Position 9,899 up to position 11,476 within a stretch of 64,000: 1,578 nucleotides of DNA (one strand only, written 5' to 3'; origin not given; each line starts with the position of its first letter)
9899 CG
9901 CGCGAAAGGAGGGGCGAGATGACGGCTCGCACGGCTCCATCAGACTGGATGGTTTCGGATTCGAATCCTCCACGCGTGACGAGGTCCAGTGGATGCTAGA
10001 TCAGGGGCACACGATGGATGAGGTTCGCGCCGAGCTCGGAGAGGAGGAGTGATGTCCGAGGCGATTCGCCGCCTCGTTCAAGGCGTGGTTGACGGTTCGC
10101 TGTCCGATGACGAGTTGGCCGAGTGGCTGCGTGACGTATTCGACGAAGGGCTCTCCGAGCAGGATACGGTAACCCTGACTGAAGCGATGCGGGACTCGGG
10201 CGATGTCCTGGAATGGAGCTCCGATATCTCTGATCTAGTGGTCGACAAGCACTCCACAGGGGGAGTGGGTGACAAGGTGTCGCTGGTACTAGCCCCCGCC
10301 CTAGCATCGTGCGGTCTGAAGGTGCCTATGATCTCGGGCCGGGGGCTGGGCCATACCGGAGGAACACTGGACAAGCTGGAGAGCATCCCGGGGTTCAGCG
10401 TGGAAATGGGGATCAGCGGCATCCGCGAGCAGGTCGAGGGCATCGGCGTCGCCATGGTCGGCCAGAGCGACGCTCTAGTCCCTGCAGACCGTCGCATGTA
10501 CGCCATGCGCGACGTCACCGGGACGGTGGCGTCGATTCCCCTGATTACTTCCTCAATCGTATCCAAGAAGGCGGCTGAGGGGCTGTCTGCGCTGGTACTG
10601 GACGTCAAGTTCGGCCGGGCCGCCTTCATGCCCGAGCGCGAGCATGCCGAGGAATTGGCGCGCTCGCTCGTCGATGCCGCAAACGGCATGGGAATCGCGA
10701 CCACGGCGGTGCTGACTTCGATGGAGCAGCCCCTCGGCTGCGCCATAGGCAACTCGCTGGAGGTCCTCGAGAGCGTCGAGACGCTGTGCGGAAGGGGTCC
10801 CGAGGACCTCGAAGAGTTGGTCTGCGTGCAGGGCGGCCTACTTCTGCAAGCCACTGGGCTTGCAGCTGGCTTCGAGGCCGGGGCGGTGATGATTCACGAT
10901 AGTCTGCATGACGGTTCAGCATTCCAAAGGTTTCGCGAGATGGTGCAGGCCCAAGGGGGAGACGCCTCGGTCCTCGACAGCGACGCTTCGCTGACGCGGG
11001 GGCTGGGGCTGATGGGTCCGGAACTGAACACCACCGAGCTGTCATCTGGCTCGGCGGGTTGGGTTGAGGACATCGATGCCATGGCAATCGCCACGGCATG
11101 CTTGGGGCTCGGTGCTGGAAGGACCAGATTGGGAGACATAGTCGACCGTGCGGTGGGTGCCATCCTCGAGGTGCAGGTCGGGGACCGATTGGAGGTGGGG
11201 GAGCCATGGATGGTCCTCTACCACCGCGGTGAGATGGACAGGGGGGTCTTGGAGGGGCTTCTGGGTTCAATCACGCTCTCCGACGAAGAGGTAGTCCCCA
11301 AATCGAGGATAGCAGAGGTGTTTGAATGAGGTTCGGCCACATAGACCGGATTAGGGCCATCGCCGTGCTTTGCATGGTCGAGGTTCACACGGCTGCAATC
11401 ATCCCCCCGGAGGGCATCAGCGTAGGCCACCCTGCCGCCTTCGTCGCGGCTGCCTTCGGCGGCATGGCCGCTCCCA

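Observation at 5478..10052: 1524-aa surface-anchored fusion of two lamin-tail domains, a PhoX-type phosphatase and a two-HKD PLD-superfamily module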

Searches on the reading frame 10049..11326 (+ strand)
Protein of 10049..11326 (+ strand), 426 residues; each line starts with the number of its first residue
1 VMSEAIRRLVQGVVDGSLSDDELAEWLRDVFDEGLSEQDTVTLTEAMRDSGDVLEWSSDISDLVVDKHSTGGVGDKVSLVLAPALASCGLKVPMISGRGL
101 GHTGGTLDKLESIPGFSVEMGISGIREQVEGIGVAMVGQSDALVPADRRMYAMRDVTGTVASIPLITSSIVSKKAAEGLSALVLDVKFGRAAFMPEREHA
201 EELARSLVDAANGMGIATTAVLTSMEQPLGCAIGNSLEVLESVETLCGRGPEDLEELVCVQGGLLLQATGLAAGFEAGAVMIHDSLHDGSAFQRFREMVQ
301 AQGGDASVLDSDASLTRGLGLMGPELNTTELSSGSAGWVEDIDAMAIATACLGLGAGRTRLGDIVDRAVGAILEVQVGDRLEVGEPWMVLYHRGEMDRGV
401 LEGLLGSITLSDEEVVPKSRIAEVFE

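Call 35: search_protein_families(library=pfam, proteins=[window:10049-11326:+], max_evalue=0.1)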
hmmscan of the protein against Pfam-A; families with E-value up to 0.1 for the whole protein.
window:10049-11326:+ (426 aa): 3 families
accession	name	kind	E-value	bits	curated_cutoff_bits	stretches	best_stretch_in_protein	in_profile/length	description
PF00591.27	Glycos_transf_3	-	5.8e-44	151.1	27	1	64-291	4-252/253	Glycosyl transferase family, a/b domain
PF07831.19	PYNP_C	-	3.5e-13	49.4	27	1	338-398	1-62/75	Pyrimidine nucleoside phosphorylase C-terminal domain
PF02885.22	Glycos_trans_3N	-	0.00057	20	26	1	4-51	16-63/63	Glycosyl transferase family, helical bundle domain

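Call 69: search_protein_families(library=ncbifam, proteins=[window:10052-11326:+], max_evalue=0.001)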
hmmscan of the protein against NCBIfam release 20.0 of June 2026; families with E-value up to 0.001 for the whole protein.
window:10052-11326:+ (425 aa): 9 families
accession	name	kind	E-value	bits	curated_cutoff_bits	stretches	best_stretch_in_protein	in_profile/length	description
NF004490.0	PRK05820.1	equivalog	1.5e-134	449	269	1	3-420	21-433/439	thymidine phosphorylase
TIGR02644.1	Y_phosphoryl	subfamily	2.1e-132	441.8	409.05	1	3-395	17-401/417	pyrimidine-nucleoside phosphorylase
TIGR02643.1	T_phosphoryl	equivalog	2.9e-119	398.8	570.7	1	3-396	19-408/437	thymidine phosphorylase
NF004747.0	PRK06078.1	equivalog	6.3e-116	387.5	559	1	3-421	19-429/434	pyrimidine-nucleoside phosphorylase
TIGR03327.1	AMP_phos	equivalog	2.8e-56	191.1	535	1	3-391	103-471/500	AMP phosphorylase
NF003338.0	PRK04350.1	subfamily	1.4e-54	185.3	434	1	3-392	108-474/502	thymidine phosphorylase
TIGR02645.1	ARCH_P_rylase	hypoth_equivalog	9.7e-54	182.6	434.6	1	3-394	102-473/493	putative thymidine phosphorylase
NF011201.0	PRK14607.1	equivalog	2.9e-06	26.3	670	0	6-136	214-343/534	bifunctional anthranilate synthase component II/anthranilate phosphoribosyltransferase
TIGR01245.1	trpD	equivalog_domain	4.4e-06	26.2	199.05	0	3-134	13-144/330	anthranilate phosphoribosyltransferase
